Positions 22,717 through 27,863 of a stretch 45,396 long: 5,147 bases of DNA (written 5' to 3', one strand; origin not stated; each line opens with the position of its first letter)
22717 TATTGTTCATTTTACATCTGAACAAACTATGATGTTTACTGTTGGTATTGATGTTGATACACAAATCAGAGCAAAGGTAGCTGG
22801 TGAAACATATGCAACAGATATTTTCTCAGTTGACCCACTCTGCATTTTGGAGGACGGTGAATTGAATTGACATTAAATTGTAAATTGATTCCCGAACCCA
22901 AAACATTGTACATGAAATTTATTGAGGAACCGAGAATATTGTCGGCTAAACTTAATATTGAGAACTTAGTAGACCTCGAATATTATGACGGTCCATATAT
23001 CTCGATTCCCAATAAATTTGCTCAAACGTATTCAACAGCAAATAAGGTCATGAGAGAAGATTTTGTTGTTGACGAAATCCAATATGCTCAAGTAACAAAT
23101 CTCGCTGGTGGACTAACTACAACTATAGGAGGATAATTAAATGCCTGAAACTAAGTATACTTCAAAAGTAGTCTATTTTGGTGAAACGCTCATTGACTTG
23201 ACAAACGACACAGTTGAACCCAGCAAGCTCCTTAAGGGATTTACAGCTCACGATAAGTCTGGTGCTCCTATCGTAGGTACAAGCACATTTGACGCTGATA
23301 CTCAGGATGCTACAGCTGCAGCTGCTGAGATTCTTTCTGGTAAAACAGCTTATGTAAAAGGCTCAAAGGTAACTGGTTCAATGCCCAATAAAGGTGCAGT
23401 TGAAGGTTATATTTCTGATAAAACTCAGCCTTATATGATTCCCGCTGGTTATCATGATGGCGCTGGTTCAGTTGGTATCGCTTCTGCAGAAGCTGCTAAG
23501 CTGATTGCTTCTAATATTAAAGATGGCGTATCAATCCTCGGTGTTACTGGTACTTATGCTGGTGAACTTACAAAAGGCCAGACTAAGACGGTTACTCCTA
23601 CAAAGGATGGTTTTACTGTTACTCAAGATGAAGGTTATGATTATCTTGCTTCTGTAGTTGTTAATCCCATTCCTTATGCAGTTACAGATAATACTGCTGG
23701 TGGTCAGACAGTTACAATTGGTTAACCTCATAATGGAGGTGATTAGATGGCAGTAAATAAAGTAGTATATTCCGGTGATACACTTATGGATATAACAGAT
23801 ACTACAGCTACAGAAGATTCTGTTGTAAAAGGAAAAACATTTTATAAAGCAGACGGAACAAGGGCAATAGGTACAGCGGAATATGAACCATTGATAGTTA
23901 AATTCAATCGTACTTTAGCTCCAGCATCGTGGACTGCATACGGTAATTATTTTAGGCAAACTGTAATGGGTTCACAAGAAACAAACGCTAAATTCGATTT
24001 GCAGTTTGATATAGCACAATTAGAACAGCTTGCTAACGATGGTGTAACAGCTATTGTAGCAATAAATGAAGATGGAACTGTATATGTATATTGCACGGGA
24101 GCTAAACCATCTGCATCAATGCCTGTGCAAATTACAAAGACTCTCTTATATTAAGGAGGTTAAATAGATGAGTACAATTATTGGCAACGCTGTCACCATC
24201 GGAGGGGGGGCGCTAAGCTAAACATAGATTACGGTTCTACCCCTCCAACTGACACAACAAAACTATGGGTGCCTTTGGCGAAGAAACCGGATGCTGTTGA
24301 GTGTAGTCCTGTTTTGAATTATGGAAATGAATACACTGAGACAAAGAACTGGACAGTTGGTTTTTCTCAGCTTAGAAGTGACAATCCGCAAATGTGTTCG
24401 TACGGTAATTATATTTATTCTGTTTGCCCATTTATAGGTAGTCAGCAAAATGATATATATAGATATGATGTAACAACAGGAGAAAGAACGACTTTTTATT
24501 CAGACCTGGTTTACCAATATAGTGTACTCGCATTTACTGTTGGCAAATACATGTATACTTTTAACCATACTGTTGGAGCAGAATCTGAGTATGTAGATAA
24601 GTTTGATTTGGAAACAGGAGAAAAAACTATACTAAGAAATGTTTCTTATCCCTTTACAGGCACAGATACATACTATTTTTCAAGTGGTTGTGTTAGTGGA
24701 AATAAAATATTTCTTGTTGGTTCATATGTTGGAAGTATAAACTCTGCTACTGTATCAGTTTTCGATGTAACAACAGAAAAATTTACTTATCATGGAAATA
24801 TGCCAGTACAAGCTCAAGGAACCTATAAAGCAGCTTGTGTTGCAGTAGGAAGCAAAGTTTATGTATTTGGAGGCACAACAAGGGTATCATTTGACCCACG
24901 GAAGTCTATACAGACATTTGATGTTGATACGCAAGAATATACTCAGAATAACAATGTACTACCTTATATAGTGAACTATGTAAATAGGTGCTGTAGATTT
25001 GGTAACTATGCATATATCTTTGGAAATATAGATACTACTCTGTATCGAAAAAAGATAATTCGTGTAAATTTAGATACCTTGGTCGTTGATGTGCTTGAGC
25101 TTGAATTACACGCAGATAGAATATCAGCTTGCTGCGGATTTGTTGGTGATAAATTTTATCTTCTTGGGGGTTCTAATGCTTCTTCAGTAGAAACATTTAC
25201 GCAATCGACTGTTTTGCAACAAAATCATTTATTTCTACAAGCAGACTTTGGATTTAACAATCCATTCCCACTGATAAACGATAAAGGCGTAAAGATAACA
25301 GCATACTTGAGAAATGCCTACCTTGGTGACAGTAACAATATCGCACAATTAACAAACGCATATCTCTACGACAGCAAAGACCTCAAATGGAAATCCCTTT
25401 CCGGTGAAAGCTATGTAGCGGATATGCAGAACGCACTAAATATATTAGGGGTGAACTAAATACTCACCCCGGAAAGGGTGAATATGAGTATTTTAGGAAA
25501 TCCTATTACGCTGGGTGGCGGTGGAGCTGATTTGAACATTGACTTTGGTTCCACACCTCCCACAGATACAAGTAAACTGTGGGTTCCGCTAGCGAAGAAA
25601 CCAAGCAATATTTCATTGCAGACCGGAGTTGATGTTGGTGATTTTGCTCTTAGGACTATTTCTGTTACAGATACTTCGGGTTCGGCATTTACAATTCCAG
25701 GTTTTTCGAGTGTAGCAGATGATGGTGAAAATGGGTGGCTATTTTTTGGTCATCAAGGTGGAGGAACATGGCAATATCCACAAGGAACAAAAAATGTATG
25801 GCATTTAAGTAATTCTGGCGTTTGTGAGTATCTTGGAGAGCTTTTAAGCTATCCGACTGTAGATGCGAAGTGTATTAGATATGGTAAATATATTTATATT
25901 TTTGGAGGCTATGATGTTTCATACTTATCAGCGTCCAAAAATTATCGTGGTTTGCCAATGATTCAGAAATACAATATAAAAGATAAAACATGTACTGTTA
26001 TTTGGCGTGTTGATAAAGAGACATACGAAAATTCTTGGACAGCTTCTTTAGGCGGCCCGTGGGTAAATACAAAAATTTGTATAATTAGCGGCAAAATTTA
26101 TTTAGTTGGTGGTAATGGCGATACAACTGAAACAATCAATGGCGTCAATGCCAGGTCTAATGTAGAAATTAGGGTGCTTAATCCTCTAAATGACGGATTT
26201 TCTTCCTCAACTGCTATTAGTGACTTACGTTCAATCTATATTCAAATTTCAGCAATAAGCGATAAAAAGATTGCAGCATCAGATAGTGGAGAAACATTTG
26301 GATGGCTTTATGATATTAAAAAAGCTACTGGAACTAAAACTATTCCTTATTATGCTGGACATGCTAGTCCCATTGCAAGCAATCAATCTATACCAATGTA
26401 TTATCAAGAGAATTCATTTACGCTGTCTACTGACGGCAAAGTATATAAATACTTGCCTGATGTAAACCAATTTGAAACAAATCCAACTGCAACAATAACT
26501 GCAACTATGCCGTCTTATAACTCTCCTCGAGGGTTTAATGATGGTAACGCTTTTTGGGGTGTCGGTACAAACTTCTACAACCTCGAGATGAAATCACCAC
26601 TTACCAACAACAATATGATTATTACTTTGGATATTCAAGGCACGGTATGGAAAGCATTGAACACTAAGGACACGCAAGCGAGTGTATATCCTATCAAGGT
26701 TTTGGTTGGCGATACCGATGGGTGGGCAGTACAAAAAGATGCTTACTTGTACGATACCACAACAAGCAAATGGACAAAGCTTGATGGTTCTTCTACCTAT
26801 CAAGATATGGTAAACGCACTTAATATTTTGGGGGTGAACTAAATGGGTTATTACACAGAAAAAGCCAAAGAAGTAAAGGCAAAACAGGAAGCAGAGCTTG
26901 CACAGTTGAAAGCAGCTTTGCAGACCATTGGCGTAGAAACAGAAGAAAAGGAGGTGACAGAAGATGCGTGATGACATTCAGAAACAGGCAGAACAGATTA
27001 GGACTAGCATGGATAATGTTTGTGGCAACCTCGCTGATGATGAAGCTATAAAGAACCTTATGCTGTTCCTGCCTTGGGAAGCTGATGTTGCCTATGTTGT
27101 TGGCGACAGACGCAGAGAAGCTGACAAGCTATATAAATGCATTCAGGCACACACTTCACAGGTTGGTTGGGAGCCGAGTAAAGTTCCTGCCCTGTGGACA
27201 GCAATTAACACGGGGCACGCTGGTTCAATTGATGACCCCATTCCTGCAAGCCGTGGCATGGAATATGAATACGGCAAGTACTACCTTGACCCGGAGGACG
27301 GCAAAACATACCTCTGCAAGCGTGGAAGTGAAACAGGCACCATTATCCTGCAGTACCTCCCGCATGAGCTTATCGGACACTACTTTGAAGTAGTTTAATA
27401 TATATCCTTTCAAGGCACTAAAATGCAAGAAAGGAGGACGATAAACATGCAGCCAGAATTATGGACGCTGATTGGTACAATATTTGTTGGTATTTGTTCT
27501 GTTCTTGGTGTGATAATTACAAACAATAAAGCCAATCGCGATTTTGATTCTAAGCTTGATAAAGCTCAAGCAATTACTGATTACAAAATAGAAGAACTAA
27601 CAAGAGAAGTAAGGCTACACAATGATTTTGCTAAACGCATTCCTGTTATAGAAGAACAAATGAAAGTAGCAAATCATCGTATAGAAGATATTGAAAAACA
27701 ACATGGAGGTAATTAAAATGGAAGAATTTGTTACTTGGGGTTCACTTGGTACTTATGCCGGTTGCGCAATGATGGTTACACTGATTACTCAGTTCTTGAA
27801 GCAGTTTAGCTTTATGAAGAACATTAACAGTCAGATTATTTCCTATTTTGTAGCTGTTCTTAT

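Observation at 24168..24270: G7 homopolymer breaks the first of two tandem receptor-binding genes: candidate ON/OFF contingency locus or slippage site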

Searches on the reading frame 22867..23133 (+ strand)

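Call 6: search_protein_families(library=pfam, proteins=[window:22867-23133:+], max_evalue=0.01)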
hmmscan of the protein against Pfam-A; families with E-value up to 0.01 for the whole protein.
window:22867-23133:+ (89 aa): 0 families

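Call 7: search_protein_families(library=phrogs, proteins=[window:22867-23133:+], max_evalue=0.01)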
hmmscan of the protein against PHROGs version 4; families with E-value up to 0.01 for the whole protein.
window:22867-23133:+ (89 aa): 1 family
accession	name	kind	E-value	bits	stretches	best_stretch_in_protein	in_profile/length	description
phrog_31538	-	unknown function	2.6e-06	28.8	1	35-88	53-106/109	-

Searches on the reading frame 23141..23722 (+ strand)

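Call 6: search_protein_families(library=pfam, proteins=[window:23141-23722:+], max_evalue=0.01)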
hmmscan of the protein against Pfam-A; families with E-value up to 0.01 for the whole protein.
window:23141-23722:+ (194 aa): 0 families

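Call 7: search_protein_families(library=phrogs, proteins=[window:23141-23722:+], max_evalue=0.01)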
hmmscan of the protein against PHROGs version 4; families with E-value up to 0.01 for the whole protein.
window:23141-23722:+ (194 aa): 3 families
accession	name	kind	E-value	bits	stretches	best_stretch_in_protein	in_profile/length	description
phrog_13589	-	unknown function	6.1e-50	171.1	1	3-193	735-937/1042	-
phrog_38337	-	unknown function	6.3e-16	59.1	1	51-142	302-393/622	-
phrog_28171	-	unknown function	1.1e-08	35.1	1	55-166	275-395/476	-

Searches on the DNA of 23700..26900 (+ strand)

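Call 4: search_dna_similar(query=window:23700-26900:+, collection=phages, mode=distant)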
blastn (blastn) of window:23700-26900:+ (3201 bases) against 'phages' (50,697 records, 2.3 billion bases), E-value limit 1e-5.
Records with a match: 1; places in all: 1; records where one place covers at least 80% of the query: 0.
Best place of each record, by identity: 80-90% 1.
By first word of the organism name: Bacteriophage 1.
By host as written in the record: - 1.
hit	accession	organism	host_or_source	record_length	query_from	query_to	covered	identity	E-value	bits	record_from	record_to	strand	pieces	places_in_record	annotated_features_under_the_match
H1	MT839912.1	Bacteriophage sp.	human fecal samples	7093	3105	3197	3%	82.8%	6e-16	93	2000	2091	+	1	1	record has no annotation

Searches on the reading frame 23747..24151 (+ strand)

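Call 6: search_protein_families(library=pfam, proteins=[window:23747-24151:+], max_evalue=0.01)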
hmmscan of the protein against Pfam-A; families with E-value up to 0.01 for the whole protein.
window:23747-24151:+ (135 aa): 0 families

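Call 7: search_protein_families(library=phrogs, proteins=[window:23747-24151:+], max_evalue=0.01)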
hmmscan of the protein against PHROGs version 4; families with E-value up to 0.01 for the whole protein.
window:23747-24151:+ (135 aa): 1 family
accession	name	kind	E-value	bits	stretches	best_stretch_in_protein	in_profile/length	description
phrog_31573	-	unknown function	2.4e-08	34.6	1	1-44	1-44/382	-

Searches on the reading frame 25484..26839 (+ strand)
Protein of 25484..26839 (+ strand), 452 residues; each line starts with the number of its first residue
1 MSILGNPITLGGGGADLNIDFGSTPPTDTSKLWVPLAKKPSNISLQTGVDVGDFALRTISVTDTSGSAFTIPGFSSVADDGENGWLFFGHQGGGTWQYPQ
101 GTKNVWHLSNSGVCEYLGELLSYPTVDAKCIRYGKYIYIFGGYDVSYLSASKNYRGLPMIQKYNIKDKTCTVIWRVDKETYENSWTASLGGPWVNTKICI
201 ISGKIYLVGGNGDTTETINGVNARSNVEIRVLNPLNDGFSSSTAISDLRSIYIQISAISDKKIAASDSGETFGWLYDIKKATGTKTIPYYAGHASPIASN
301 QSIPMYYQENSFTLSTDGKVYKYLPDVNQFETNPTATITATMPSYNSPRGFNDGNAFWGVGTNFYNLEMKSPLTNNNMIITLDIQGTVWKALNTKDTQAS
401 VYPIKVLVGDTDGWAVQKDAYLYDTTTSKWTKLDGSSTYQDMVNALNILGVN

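Call 6: search_protein_families(library=pfam, proteins=[window:25484-26839:+], max_evalue=0.01)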
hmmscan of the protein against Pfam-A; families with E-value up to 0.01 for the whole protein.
window:25484-26839:+ (452 aa): 5 families
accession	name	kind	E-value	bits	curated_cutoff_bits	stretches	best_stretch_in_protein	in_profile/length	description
PF13964.12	Kelch_6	-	4.5e-08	33.3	25.3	1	133-172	10-42/50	Kelch motif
PF07646.21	Kelch_2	-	5.2e-06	26.6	21.3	0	192-234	1-36/48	Kelch motif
PF01344.31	Kelch_1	-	1.6e-05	24.7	20.1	0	129-166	6-35/46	Kelch motif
PF13418.12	Kelch_4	-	0.0057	17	21.6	0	418-436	29-46/49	Galactose oxidase, central domain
PF24681.1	Kelch_KLHDC2_KLHL20_DRC7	-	0.0088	15.8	50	0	132-213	60-124/221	KLHDC2/KLHL20/DRC7 Kelch-repeats domain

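Call 7: search_protein_families(library=phrogs, proteins=[window:25484-26839:+], max_evalue=0.01)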
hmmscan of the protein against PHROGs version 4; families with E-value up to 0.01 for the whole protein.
window:25484-26839:+ (452 aa): 0 families

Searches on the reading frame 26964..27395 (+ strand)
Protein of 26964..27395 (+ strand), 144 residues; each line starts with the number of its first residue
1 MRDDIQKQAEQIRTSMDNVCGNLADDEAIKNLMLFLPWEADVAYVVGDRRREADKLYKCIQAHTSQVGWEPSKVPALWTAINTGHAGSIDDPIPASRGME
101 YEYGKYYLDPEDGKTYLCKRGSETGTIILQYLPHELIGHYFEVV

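Call 61: search_protein_families(library=phrogs, proteins=[window:26964-27395:+], max_evalue=0.001)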
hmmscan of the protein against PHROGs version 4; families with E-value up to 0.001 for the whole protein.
window:26964-27395:+ (144 aa): 2 families
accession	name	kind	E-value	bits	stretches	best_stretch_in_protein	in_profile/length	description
phrog_27545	-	unknown function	2.8e-38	132.4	1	21-144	18-145/146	-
phrog_30034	-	unknown function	2e-13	51.7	1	24-124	137-243/263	-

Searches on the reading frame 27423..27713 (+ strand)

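Call 61: search_protein_families(library=phrogs, proteins=[window:27423-27713:+], max_evalue=0.001)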
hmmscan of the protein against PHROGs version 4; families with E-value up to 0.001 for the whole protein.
window:27423-27713:+ (97 aa): 1 family
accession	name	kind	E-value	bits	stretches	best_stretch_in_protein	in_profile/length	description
phrog_1863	-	unknown function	2e-16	60.7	1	19-94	6-95/97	-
